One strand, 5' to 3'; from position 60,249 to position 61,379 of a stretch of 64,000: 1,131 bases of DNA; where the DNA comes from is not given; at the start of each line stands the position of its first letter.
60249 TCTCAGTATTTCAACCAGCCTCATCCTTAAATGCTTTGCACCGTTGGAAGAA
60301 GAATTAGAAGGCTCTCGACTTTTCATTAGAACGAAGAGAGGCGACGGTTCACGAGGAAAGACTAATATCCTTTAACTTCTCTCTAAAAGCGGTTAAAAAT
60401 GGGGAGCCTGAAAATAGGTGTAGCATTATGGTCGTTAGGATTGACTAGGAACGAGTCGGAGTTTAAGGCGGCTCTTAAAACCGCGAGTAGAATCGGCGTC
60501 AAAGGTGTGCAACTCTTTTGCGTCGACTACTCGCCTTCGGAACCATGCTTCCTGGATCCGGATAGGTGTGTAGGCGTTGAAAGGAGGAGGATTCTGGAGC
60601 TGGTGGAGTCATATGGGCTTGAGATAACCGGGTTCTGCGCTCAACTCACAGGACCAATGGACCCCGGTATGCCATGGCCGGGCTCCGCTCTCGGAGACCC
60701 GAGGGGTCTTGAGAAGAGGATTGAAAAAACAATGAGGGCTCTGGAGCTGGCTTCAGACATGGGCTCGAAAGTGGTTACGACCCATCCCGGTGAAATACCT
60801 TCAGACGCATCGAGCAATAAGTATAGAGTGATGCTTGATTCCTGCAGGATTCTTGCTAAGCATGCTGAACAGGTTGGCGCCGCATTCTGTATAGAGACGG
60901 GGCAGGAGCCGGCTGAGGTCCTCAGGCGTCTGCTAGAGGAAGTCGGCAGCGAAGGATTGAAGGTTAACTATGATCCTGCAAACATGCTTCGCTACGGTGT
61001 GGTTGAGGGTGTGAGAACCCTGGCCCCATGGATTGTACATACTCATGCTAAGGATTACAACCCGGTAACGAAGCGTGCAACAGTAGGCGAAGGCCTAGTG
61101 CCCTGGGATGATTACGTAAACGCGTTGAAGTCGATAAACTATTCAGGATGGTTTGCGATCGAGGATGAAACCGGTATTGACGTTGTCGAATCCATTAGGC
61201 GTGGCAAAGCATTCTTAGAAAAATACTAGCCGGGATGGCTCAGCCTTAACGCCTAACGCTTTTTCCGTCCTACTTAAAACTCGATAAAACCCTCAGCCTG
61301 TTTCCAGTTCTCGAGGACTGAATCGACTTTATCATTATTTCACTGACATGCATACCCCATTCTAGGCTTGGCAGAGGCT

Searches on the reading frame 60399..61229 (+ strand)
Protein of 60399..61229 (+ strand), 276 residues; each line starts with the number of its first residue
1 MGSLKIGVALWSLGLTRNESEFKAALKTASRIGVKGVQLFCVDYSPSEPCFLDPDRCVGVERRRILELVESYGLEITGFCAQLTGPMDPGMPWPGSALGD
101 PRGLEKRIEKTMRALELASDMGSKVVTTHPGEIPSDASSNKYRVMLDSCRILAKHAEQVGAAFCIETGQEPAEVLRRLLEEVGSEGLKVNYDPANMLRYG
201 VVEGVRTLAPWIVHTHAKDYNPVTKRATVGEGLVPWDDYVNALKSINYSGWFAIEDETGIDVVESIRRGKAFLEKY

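Call 47: search_protein_families(library=pfam, proteins=[window:60399-61229:+], max_evalue=0.00001)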
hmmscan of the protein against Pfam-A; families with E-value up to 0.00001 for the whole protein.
window:60399-61229:+ (276 aa): 1 family
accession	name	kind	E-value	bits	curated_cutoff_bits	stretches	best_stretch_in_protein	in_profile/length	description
PF01261.30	AP_endonuc_2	-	3.1e-32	112.7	31.1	1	27-275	2-248/249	Xylose isomerase-like TIM barrel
